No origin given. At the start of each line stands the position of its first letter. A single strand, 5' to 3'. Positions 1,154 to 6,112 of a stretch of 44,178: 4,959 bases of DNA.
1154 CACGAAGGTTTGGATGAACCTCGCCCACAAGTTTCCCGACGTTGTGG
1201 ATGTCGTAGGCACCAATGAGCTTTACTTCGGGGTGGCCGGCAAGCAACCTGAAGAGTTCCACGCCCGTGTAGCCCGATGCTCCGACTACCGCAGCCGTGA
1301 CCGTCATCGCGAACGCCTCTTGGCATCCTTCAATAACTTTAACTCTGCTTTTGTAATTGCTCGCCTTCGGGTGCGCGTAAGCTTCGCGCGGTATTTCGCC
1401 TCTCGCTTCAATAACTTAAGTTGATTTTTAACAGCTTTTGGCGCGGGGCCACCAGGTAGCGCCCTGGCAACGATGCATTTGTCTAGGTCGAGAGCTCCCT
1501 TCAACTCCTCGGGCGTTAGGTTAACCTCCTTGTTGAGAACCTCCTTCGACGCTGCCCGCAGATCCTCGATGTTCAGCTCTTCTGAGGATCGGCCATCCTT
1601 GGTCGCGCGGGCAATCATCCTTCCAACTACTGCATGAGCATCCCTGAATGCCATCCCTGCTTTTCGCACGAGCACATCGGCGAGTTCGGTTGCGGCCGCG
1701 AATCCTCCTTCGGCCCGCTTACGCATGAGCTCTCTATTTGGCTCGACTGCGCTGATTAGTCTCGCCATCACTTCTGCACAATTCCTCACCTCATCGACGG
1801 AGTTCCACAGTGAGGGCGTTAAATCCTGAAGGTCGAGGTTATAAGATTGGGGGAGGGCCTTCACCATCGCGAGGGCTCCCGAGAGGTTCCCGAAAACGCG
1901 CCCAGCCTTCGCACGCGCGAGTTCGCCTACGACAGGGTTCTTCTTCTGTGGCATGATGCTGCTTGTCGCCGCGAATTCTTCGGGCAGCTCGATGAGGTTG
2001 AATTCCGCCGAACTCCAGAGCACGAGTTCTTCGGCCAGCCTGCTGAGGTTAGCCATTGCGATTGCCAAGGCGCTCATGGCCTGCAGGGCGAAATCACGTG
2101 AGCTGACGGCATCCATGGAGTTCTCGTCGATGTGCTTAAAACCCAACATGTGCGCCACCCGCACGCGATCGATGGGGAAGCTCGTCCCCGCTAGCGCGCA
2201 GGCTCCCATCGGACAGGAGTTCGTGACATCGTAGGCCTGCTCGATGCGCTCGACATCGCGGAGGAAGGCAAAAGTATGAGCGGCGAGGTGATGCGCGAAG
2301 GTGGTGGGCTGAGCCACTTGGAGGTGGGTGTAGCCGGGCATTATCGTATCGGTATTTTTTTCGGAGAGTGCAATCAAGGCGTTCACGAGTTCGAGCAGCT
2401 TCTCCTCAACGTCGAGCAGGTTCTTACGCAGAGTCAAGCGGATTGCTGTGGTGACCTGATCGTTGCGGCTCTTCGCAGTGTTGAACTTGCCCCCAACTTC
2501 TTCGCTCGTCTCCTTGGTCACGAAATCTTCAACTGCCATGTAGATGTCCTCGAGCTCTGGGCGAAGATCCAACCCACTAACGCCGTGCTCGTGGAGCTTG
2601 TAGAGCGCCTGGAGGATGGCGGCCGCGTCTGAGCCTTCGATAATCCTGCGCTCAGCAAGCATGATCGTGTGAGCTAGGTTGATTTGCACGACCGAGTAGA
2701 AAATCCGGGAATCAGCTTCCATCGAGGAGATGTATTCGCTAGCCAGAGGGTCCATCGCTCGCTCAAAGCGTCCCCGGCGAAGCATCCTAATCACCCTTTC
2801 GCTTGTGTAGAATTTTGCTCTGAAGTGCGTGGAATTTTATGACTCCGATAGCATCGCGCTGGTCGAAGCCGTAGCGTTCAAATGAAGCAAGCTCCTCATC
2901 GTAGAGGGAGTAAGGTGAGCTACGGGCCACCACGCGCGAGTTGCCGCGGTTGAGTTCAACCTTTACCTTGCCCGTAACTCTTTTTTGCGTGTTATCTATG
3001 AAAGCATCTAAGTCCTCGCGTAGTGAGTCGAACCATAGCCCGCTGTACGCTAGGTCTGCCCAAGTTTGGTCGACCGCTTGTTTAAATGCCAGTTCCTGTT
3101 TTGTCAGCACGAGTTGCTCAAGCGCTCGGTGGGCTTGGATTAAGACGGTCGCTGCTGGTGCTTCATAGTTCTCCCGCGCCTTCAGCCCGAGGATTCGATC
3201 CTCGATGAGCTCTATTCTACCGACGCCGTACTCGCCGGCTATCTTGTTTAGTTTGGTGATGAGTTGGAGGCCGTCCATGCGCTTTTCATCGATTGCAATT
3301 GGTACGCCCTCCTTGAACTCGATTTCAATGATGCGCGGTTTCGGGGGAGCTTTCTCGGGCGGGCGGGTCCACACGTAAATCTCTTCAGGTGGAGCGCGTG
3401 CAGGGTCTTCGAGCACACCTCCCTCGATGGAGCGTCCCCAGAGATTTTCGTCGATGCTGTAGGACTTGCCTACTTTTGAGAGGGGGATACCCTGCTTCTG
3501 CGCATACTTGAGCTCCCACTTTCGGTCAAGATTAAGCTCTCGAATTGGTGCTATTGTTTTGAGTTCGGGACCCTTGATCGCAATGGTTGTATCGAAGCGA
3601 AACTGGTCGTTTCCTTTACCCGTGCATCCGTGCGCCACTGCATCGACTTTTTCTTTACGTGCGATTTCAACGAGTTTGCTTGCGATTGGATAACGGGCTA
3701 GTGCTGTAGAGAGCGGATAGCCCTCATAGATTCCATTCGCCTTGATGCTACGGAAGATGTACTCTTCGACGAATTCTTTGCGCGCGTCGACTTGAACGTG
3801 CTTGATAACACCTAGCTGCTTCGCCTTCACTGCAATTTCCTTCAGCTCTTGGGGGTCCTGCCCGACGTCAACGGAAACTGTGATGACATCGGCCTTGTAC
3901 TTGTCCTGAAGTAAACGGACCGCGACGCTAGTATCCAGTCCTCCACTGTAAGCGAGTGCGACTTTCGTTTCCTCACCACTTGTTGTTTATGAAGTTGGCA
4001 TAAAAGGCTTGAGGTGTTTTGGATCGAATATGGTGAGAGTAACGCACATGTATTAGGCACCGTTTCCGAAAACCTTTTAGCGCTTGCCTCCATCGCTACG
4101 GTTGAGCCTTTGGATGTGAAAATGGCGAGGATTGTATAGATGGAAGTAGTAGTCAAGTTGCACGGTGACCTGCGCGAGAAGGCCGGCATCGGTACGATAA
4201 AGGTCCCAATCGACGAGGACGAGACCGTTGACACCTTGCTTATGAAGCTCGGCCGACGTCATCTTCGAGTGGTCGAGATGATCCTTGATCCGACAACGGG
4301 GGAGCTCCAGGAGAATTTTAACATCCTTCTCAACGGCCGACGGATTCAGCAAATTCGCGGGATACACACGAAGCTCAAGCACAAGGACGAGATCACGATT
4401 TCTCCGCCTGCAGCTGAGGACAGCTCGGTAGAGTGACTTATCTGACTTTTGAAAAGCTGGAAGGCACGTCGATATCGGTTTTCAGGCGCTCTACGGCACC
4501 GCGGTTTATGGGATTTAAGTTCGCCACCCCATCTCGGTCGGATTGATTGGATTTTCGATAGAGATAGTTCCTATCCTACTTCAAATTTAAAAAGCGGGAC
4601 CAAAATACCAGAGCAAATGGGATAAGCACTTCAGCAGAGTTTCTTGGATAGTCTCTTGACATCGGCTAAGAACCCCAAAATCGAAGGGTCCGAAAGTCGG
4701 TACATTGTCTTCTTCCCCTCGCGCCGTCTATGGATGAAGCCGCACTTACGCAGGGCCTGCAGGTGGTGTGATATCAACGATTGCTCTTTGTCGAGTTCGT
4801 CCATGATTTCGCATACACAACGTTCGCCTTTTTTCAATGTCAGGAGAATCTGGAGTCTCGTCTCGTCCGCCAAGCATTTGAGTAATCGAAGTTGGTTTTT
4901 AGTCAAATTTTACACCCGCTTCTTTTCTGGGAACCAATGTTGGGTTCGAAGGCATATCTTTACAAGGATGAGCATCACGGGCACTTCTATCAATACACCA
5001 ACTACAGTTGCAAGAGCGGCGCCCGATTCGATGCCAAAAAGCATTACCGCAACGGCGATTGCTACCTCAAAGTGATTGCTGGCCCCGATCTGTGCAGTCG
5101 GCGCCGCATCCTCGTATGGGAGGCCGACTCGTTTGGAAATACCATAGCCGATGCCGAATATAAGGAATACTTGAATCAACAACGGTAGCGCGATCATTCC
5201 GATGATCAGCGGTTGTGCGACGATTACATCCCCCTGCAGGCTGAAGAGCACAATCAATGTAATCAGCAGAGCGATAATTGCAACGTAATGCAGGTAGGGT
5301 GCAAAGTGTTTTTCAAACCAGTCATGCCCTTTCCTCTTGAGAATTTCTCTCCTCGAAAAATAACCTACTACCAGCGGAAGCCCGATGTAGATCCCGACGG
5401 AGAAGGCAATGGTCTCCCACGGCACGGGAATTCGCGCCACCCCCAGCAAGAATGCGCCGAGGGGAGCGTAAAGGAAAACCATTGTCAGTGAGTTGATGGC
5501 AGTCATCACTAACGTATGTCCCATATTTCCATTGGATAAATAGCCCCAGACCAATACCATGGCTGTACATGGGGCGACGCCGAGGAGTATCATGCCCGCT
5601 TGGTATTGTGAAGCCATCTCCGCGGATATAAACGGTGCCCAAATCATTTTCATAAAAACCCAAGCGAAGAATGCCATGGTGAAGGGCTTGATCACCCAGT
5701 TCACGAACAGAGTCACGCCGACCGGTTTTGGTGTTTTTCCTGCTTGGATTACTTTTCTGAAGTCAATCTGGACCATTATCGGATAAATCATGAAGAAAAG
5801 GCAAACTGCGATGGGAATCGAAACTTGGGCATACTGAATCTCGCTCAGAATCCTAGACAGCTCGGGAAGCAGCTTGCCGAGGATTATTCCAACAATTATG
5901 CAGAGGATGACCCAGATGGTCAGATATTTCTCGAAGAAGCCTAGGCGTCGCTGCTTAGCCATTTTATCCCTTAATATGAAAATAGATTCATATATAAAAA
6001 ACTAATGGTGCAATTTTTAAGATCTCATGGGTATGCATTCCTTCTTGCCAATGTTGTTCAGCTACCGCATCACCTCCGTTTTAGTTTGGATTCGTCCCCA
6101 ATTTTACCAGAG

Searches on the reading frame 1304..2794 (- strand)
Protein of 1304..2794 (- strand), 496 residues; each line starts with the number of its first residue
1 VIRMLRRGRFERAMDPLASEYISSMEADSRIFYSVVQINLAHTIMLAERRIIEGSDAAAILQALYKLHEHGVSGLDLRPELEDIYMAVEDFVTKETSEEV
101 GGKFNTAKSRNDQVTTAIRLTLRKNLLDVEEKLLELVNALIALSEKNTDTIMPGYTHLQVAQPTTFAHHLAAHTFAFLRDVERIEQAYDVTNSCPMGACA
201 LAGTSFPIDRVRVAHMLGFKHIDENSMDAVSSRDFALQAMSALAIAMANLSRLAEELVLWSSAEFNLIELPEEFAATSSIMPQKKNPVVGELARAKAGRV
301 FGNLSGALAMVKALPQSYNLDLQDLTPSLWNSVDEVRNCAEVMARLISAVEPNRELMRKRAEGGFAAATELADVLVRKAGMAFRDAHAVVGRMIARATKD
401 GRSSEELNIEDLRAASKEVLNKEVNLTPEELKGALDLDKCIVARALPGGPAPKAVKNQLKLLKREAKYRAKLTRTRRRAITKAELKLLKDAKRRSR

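Call 24: search_protein_families(library=pfam, max_evalue=0.00001, proteins=[window:1304-2794:-])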
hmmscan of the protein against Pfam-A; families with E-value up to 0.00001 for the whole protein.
window:1304-2794:- (496 aa): 2 families
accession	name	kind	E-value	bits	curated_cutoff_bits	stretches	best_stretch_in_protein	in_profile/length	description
PF00206.25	Lyase_1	-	1.6e-58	199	27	1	8-302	1-312/312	Lyase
PF14698.11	ASL_C2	-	1.7e-18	67.2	27.3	1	365-441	1-68/69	Argininosuccinate lyase C-terminal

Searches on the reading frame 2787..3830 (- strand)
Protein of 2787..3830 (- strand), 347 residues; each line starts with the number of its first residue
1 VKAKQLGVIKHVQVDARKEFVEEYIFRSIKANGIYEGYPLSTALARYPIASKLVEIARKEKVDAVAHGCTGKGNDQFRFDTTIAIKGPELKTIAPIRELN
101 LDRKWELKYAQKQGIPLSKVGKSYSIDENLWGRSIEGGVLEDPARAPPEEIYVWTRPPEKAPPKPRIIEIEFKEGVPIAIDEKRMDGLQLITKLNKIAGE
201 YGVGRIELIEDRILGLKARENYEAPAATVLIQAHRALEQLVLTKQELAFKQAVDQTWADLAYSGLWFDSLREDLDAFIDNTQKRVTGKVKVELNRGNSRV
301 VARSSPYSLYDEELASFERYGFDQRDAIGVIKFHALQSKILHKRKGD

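Call 24: search_protein_families(library=pfam, max_evalue=0.00001, proteins=[window:2787-3830:-])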
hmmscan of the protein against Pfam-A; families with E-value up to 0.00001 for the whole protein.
window:2787-3830:- (347 aa): 2 families
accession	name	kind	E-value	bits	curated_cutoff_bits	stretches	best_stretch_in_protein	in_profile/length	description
PF20979.2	Arginosuc_syn_C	-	2e-92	309.2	27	1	124-340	1-218/219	Arginosuccinate synthase C-terminal domain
PF00764.25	Arginosuc_synth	-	5.3e-46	157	27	1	2-116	47-162/162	Arginosuccinate synthase N-terminal HUP domain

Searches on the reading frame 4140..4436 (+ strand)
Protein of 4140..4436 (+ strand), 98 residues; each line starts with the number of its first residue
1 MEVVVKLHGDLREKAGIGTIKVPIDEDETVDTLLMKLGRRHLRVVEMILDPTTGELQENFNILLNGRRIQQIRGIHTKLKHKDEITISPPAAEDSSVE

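Call 49: search_protein_families(library=pfam, max_evalue=0.001, proteins=[window:4140-4436:+])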
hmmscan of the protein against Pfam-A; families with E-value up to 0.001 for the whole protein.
window:4140-4436:+ (98 aa): 1 family
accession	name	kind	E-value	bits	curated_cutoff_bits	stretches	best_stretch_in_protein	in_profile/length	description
PF02597.26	ThiS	-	2.9e-08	34.6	22.5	1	5-91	1-73/76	ThiS family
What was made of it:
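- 4140..4436 (+): Second ThiS/SAMP1-family beta-grasp protein, without a C-terminal GG (ends ..............). PF02597 E=2.9e-8 (call 49).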

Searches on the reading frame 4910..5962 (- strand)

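Call 24: search_protein_families(library=pfam, max_evalue=0.00001, proteins=[window:4910-5962:-])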
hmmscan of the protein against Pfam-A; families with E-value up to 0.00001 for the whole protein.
window:4910-5962:- (350 aa): 2 families
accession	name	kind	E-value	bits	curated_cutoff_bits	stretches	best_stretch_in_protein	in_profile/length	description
PF01758.21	SBF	-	1.3e-44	152.6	24.3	1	53-249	2-190/191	Sodium Bile acid symporter family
PF13593.11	SBF_like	-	1.7e-10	41.1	25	1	17-325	2-296/313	SBF-like CPA transporter family (DUF4137)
